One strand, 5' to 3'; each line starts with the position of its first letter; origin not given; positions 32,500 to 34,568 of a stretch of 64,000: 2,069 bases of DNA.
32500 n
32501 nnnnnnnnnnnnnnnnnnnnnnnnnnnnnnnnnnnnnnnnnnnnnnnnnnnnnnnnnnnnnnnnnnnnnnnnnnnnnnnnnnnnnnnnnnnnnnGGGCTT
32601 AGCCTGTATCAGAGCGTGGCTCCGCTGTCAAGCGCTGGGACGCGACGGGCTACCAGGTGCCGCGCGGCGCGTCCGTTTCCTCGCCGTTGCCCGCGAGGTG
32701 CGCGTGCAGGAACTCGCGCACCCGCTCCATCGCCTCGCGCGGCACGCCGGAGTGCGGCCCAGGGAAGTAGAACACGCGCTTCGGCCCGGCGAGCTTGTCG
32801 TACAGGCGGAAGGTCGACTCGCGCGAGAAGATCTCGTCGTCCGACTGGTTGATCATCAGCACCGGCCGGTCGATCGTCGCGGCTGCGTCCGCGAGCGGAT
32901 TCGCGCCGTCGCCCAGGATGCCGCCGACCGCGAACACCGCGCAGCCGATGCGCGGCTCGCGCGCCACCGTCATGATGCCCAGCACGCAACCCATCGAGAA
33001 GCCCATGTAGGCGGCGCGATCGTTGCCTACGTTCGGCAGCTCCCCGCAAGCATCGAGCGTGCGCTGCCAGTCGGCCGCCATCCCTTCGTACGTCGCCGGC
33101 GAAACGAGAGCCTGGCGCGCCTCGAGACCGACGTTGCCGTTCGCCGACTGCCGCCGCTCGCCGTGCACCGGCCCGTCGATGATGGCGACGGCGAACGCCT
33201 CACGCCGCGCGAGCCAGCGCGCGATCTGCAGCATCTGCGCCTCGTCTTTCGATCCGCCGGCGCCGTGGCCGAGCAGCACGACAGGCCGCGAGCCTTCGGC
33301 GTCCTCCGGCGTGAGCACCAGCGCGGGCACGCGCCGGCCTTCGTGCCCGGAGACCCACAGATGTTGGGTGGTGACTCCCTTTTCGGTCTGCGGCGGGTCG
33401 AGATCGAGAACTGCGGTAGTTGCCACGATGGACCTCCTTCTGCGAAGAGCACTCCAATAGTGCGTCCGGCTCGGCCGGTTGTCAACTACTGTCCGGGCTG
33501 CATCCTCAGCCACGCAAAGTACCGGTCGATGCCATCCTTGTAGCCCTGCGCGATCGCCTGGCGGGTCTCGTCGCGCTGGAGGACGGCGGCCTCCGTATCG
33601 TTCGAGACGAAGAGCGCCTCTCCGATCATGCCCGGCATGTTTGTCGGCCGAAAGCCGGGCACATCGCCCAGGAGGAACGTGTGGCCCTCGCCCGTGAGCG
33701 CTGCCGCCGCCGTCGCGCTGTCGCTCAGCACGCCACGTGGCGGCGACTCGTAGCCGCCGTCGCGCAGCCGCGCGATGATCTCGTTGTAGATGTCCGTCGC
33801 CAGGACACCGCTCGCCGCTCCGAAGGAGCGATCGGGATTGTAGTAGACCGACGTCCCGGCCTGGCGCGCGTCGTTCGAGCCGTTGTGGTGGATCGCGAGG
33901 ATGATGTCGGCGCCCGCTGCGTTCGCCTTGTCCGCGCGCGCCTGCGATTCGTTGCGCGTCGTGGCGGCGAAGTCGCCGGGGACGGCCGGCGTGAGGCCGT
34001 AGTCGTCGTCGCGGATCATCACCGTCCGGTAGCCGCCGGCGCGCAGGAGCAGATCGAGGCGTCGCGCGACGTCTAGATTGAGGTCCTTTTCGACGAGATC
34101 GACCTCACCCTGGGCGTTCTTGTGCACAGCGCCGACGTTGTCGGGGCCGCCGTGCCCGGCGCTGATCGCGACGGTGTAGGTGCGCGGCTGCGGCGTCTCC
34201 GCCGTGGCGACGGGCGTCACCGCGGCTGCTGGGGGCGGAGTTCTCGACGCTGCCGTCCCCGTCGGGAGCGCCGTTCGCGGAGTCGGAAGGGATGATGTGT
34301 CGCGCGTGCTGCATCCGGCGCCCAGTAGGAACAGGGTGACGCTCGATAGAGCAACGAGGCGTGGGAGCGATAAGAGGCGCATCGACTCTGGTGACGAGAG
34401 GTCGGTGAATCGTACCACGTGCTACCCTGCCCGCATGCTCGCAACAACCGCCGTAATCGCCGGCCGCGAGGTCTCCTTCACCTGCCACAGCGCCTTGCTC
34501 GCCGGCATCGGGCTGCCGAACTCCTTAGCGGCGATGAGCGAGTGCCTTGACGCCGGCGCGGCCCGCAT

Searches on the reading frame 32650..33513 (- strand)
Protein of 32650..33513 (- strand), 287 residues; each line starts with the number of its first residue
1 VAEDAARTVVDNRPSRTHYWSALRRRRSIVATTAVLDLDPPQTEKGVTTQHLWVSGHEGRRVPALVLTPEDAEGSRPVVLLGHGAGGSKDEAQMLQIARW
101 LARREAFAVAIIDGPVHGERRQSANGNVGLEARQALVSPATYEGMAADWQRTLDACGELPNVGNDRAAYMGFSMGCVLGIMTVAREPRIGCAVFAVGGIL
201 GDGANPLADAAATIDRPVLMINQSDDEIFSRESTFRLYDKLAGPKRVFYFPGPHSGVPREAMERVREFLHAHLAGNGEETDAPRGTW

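Call 58: search_protein_families(library=pfam, proteins=[window:32650-33513:-], max_evalue=0.001)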
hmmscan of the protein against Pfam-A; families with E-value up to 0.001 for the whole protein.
window:32650-33513:- (287 aa): 5 families
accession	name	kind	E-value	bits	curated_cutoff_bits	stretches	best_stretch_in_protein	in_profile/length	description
PF01738.24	DLH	-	4.8e-08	33.3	21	1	63-242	2-170/217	Dienelactone hydrolase family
PF05448.18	AXE1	-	2.2e-05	23.8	21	1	44-191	51-202/321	Acetyl xylan esterase (AXE1)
PF00561.26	Abhydrolase_1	-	0.00033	20.9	25.8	0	77-193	1-98/245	alpha/beta hydrolase fold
PF12697.13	Abhydrolase_6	-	0.00045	21.4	26.3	1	79-243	2-125/217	Alpha/beta hydrolase family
PF10142.15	PhoPQ_related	-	0.00073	18.8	20.3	0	214-271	260-319/367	PhoPQ-activated pathogenicity-related protein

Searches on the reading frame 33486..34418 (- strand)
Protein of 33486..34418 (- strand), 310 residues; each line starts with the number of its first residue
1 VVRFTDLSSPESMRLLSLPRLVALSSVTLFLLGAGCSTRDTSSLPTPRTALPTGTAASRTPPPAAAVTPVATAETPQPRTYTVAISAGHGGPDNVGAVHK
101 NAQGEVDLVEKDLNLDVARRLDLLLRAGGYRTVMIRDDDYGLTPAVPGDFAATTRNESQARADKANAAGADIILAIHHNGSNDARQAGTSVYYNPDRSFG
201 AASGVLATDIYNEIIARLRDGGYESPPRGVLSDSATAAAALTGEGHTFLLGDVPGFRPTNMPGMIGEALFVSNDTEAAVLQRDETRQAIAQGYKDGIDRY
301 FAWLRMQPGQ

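Call 58: search_protein_families(library=pfam, proteins=[window:33486-34418:-], max_evalue=0.001)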
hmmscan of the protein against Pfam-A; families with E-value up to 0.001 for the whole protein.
window:33486-34418:- (310 aa): 1 family
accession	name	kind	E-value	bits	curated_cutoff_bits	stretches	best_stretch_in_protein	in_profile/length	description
PF01520.23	Amidase_3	-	8e-32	111.1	27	1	83-298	1-173/174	N-acetylmuramoyl-L-alanine amidase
